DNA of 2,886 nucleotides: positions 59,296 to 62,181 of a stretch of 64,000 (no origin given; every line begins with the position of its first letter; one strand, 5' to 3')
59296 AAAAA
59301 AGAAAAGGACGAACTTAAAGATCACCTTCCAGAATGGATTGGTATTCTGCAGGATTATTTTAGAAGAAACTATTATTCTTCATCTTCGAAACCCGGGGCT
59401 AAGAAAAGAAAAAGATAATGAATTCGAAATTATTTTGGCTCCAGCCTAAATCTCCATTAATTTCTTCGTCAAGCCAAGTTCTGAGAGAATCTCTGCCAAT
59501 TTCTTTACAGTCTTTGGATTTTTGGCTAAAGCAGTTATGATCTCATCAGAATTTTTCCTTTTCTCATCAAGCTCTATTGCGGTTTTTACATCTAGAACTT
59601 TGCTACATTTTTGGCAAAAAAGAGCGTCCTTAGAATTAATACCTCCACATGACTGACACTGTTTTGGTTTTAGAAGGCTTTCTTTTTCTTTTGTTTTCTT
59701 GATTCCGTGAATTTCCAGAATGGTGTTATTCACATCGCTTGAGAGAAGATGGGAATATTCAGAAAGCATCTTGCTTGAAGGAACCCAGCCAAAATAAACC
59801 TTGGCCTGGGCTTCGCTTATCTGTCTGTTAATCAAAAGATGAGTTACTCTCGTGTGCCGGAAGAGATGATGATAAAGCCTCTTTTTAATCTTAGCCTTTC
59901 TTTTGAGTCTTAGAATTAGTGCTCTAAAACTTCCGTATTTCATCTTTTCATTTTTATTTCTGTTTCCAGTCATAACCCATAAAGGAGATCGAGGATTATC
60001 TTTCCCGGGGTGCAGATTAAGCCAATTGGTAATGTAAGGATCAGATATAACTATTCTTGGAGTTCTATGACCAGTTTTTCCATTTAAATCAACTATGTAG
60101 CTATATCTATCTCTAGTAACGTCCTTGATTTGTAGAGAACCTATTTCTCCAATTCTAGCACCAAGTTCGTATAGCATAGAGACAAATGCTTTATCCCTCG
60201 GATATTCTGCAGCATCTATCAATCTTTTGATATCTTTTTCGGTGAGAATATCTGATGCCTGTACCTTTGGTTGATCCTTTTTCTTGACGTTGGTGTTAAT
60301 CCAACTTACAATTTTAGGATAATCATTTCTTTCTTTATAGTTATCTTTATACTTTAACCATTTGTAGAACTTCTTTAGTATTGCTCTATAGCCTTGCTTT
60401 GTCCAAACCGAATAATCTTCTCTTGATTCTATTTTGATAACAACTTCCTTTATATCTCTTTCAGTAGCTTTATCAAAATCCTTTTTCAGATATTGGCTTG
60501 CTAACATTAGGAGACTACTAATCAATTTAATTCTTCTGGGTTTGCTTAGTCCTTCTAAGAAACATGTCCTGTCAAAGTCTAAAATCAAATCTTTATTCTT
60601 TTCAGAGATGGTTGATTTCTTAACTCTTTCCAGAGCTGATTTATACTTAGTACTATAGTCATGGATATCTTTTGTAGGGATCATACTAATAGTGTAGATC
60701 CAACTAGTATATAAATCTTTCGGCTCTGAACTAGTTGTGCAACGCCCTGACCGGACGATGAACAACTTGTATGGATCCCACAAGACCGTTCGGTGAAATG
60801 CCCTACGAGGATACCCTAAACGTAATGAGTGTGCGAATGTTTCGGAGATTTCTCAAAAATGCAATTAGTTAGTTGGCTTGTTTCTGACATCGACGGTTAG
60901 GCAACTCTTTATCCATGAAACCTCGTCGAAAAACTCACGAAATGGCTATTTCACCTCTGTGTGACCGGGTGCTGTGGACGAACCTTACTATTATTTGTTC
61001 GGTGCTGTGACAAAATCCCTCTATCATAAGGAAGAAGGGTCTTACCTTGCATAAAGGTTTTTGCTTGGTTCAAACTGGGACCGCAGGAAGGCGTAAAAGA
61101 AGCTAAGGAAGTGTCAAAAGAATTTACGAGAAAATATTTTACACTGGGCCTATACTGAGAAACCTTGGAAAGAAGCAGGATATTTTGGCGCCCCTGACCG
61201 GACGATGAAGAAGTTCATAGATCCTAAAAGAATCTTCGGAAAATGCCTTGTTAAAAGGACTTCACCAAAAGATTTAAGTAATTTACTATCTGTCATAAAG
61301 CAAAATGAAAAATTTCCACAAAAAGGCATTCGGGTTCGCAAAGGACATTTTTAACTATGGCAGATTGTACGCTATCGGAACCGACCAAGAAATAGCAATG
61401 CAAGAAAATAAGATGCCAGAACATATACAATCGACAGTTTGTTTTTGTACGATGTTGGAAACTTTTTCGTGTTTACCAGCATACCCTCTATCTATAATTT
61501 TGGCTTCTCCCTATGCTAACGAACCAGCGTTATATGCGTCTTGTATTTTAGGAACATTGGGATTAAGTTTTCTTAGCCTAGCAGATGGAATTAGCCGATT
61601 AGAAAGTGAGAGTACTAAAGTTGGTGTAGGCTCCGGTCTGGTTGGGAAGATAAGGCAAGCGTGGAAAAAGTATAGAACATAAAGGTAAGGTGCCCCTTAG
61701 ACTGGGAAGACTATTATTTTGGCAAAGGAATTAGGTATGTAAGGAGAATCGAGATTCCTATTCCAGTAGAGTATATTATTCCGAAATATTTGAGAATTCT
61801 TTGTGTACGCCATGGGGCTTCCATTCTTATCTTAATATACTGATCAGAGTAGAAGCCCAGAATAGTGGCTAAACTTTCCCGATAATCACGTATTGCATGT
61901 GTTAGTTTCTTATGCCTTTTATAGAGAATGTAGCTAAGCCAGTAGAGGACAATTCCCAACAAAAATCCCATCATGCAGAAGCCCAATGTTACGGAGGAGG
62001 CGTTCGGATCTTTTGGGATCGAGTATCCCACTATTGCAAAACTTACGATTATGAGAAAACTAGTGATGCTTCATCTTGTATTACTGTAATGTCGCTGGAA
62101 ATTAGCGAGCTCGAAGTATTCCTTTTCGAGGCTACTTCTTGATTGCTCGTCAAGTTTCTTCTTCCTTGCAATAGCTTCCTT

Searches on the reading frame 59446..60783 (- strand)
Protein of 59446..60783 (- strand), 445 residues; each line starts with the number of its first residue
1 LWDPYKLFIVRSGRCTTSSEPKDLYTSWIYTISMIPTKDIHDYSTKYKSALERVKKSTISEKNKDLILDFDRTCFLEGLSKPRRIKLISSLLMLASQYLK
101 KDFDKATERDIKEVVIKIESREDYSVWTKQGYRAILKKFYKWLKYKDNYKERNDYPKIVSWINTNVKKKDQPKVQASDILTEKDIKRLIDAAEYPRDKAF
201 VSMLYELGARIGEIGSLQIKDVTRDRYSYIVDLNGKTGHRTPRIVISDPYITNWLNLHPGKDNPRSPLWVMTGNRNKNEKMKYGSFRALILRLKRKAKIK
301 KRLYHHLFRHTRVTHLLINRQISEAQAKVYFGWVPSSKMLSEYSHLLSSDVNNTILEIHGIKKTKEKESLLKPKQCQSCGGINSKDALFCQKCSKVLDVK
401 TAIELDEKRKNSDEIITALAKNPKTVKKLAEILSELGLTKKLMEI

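Call 10: search_protein_families(library=pfam, proteins=[window:59446-60783:-], max_evalue=0.01)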
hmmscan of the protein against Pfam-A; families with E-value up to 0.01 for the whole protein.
window:59446-60783:- (445 aa): 3 families
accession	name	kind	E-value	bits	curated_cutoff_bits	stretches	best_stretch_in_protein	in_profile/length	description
PF00589.27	Phage_integrase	-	9.4e-18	65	27.1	1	180-346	3-168/172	Phage integrase family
PF18912.6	DZR_2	-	0.0024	18.1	27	1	370-397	4-31/56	Double zinc ribbon domain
PF12773.13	DZR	-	0.0087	16.6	27.3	0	371-393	22-44/45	Double zinc ribbon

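Call 17: find_homologous_proteins(query=window:59449-60684:-)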
Query seq(412 aa) (412 aa): 675 proteins with E <= 0.001 among 4894 candidates; the best 120 are listed.
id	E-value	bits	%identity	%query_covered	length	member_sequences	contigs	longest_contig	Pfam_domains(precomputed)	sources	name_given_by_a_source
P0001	9.0e-270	912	100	100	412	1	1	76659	PF00589.28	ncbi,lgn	-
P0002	3.9e-242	822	88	100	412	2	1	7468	PF00589.28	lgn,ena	-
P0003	6.9e-233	791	85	100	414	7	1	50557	PF00589.28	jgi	-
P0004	2.4e-229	779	83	100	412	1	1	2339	PF00589.28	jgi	-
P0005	1.4e-222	757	80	100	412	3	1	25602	PF00589.28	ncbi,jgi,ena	ncbi:Tyrosine recombinase XerC [subsurface metagenome]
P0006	6.2e-189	646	86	80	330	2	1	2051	PF00589.28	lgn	-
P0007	1.8e-188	645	70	97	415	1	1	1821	PF00589.28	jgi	jgi:integrase/recombinase XerD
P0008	1.3e-183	629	67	98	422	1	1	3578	PF00589.28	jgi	jgi:integrase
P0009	5.2e-183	627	66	100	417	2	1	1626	PF00589.28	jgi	-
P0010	5.6e-183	627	66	99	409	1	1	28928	PF00589.28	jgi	-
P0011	1.1e-182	626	68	98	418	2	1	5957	PF00589.28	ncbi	-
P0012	3.6e-182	624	65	100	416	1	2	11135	PF00589.28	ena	-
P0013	6.1e-181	620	67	99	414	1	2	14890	PF13240.12,PF12773.14,PF00589.28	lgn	-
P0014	8.5e-181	620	65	100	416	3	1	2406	PF00589.28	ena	-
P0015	1.4e-180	619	66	100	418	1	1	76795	PF00589.28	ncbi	-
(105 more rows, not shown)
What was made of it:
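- Closest known: Archaeal XerA and related archaeal tyrosine recombinases. Same: Homologues are labelled as DPANN archaea as well as bacteria (call 17).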

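Call 20: find_related_loci(query=A1, collection=metagenome_contigs, flank=5000)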
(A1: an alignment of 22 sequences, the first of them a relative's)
Query A1 (412 aa) in metagenome_contigs; peptide patterns used: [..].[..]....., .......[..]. (x = any residue, [..] = any of these).
281 stretches matched a pattern; 91 encode a relative of the query (tblastn E <= 1e-3); the best 80 are kept; 80 distinct loci.
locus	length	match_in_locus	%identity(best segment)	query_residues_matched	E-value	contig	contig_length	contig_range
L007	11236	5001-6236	85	1-412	0e+0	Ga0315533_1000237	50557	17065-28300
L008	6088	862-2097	85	1-412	0e+0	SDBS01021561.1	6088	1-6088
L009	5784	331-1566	84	1-412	0e+0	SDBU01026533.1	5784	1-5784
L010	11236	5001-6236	84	1-412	0e+0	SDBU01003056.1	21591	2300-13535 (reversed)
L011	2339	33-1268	83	1-412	0e+0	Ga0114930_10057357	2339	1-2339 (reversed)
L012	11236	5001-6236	84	1-412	0e+0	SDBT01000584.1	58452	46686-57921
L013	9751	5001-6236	80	1-412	0e+0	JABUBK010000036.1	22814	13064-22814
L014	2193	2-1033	84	69-412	0e+0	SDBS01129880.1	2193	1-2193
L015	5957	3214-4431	68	6-410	0e+0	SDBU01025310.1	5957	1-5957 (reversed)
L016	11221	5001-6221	66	1-408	0e+0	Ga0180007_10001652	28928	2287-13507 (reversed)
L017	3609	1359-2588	65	1-410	0e+0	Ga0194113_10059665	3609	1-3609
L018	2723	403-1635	64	1-411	0e+0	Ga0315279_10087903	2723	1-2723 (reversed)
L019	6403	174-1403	64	1-410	0e+0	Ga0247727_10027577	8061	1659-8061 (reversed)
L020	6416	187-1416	63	1-410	0e+0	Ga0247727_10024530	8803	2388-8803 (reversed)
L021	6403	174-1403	63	1-410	0e+0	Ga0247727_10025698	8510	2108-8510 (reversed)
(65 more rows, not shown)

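Call 36: find_encoding_contigs(protein=P0001, flank=10000, max_places=3)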
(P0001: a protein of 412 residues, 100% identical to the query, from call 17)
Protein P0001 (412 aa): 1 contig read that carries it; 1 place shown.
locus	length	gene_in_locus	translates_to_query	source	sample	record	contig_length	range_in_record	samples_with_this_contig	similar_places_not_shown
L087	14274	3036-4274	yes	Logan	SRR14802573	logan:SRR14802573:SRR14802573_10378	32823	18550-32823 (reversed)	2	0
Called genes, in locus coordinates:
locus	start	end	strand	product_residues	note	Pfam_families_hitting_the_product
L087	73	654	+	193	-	PF04326:SLFN_AlbA_2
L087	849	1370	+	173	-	PF04326:SLFN_AlbA_2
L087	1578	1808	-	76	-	-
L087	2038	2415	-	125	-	-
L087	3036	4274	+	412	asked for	PF00589:Phage_integrase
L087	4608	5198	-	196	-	-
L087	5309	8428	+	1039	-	-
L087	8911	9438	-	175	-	PF04892:VanZ-LLP1 (weak)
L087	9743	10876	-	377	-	PF13727:CoA_binding_3, PF02397:Bac_transf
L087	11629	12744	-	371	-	PF09314:DUF1972 (weak), PF13439:Glyco_transf_4, PF13579:Glyco_trans_4_4, PF20706:GT4-conflict (weak), PF00534:Glycos_transf_1, PF13692:Glyco_trans_1_4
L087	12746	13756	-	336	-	PF04055:Radical_SAM, PF13186:SPASM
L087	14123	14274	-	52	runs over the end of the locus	-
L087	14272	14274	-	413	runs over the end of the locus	PF13439:Glyco_transf_4, PF00534:Glycos_transf_1, PF13692:Glyco_trans_1_4, PF13524:Glyco_trans_1_2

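Call 74: search_protein_families(library=pfam, proteins=[L010:7223-8152:+, L010:8510-9640:+, L010:10043-11026:+, L010:6584-7171:-, L010:9663-10007:-], max_evalue=0.01)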
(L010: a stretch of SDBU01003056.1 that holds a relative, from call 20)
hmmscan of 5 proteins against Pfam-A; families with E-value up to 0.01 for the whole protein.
L010:7223-8152:+ (309 aa): 1 family
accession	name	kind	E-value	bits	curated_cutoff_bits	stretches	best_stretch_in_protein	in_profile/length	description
PF00962.28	A_deaminase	-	5.6e-47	160.9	27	1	19-296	48-326/330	Adenosine deaminase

L010:8510-9640:+ (376 aa): 2 families
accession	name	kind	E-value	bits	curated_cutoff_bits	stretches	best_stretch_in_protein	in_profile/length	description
PF00069.31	Pkinase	-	1.1e-39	136.9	31.7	1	15-278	1-257/263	Protein kinase domain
PF07714.23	PK_Tyr_Ser-Thr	-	1e-29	104.1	23.1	1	19-221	5-210/258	Protein tyrosine and serine/threonine kinase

L010:10043-11026:+ (327 aa): 1 family
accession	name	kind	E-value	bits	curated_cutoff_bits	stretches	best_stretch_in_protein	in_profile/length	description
PF13271.11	DUF4062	-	5.1e-21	75.1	24.7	1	5-86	2-82/82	Domain of unknown function (DUF4062)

L010:6584-7171:- (195 aa): 6 families
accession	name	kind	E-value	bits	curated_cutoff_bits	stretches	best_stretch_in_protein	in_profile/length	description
PF14947.12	HTH_45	-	5.8e-06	26.7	25.5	0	44-85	34-69/77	Winged helix-turn-helix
PF03551.20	PadR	-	0.00022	21.6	27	0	48-81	36-72/75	Transcriptional regulator PadR-like family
PF07381.18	EarA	-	0.0011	19.2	22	0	3-84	11-89/90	EarA-like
PF22194.2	F-93_WHD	-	0.0026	18.2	28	0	46-78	32-62/62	F-93, winged-helix domain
PF01638.23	HxlR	-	0.005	17.1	20.8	0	21-85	13-76/91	HxlR-like helix-turn-helix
PF24033.1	DUF7342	-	0.0082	16.6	31.6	0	15-76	6-62/150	Family of unknown function (DUF7342)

L010:9663-10007:- (114 aa): 0 families

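Call 79: search_protein_families(library=ncbifam, proteins=[P0001], max_evalue=0.01)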
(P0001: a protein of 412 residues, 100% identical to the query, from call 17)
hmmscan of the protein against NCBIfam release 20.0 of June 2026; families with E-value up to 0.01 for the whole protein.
P0001 (412 aa): 7 families
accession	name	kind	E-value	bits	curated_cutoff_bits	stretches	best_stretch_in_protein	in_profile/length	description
NF040815.2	recomb_XerA_Arch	equivalog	3e-26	92.5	220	1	50-285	15-228/263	site-specific tyrosine recombinase/integron integrase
TIGR02225.1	recomb_XerD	equivalog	1.2e-15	57.7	329.6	1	64-286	30-249/290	site-specific tyrosine recombinase XerD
TIGR02224.1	recomb_XerC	equivalog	6.1e-15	55.4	335.15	1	61-286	32-252/295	tyrosine recombinase XerC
NF001399.0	PRK00283.1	subfamily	1.3e-14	54.2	279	1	67-286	45-258/300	tyrosine recombinase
NF003462.0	PRK05084.1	equivalog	5.3e-06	25.4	267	1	162-284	195-317/360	tyrosine recombinase XerS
TIGR02249.1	integrase_gron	subfamily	9e-06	25.3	265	1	126-203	83-156/315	integron integrase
NF002331.0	PRK01287.1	subfamily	1.4e-05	24.3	371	1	145-286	140-287/365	site-specific tyrosine recombinase XerC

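Call 80: search_solved_structures(query=P0001, max_evalue=0.001)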
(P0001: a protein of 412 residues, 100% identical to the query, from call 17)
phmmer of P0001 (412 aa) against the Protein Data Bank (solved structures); distinct sequences matched with E-value up to 0.001: 2.
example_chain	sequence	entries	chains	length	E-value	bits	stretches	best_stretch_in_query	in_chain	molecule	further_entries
4a8e_A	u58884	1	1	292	4e-12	49.4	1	136-285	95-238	PROBABLE TYROSINE RECOMBINASE XERC-LIKE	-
5hxy_A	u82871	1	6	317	6.2e-09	38.9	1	130-286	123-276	Tyrosine recombinase XerA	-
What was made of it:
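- Closest known: Archaeal XerA and related archaeal tyrosine recombinases. Same: These are the closest sequence relatives of the integrase: XerA_Arch model 92.5 bits; PDB 4a8e 4e-12 (calls 79, 80).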

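Call 89: find_related_loci(query=A1, collection=viral_contigs, flank=6000)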
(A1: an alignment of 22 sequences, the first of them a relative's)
Query A1 (412 aa) in viral_contigs; peptide patterns used: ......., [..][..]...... (x = any residue, [..] = any of these).
37 stretches matched a pattern, but none encodes a relative of the query by tblastn (E <= 1e-3).

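Call 91: search_protein_families(library=pfam, proteins=[L020:1597-2367:-, L020:3076-3393:+, L020:3498-4034:+, L020:4094-4588:-, L020:4672-4908:-, L020:4705-5103:+, L020:5292-6092:-, L020:1547-1798:+], max_evalue=0.01)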
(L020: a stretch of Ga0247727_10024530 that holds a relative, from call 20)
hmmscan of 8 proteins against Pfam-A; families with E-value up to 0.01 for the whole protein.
L020:1597-2367:- (256 aa): 0 families

L020:3076-3393:+ (105 aa): 0 families

L020:3498-4034:+ (178 aa): 4 families
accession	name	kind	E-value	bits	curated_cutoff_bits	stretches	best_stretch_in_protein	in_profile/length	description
PF00583.31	Acetyltransf_1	-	2.3e-10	41.2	20.7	1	36-158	5-116/116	Acetyltransferase (GNAT) family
PF13673.13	Acetyltransf_10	-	5.2e-09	36.6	23.6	1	46-166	16-115/128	Acetyltransferase (GNAT) domain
PF13508.13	Acetyltransf_7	-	1.2e-06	29.2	27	1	64-159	3-83/84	Acetyltransferase (GNAT) domain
PF08445.16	FR47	-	1.5e-05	25.3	22.1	1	103-161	23-80/86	FR47-like protein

L020:4094-4588:- (164 aa): 0 families

L020:4672-4908:- (78 aa): 0 families

L020:4705-5103:+ (132 aa): 1 family
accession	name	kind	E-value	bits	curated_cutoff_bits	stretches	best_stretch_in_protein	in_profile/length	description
PF02661.23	Fic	-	7.3e-09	36.8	24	1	8-86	3-93/93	Fic/DOC family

L020:5292-6092:- (266 aa): 1 family
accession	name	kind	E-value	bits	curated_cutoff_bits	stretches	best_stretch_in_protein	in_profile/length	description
PF13392.12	HNH_3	-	1.4e-06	28.3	24.8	1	59-86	19-46/46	HNH endonuclease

L020:1547-1798:+ (83 aa): 0 families
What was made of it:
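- Its cargo is a GNAT enzyme and a Fic/Doc toxin (call 91).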

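Call 95: search_protein_families(library=pfam, proteins=[L012:7262-8413:-, L012:8492-9160:-, L012:10619-11176:-, L013:7314-9410:-], max_evalue=0.001)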
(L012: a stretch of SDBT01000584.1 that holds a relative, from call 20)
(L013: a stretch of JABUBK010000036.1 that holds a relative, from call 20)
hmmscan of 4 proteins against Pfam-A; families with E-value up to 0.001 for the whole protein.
L012:7262-8413:- (383 aa): 0 families

L012:8492-9160:- (222 aa): 0 families

L012:10619-11176:- (185 aa): 0 families

L013:7314-9410:- (698 aa): 0 families

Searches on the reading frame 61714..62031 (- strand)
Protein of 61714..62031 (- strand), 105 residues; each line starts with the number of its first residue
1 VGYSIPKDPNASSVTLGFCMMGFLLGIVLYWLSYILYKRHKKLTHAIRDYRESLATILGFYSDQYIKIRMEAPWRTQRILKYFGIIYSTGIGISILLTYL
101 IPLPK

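Call 16: search_protein_families(library=pfam, proteins=[window:61714-62031:-], max_evalue=0.001)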
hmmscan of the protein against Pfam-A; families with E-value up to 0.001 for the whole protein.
window:61714-62031:- (105 aa): 0 families

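Call 79: search_protein_families(library=ncbifam, proteins=[window:61714-62031:-], max_evalue=0.01)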
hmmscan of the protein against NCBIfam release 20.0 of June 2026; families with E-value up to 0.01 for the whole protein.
window:61714-62031:- (105 aa): 1 family
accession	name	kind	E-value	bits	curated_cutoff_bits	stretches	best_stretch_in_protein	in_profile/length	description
NF046005.2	near_gluc_PtsG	equivalog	0.0066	16.7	45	0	14-43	6-35/85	MPN207a family PTS transporter accessory protein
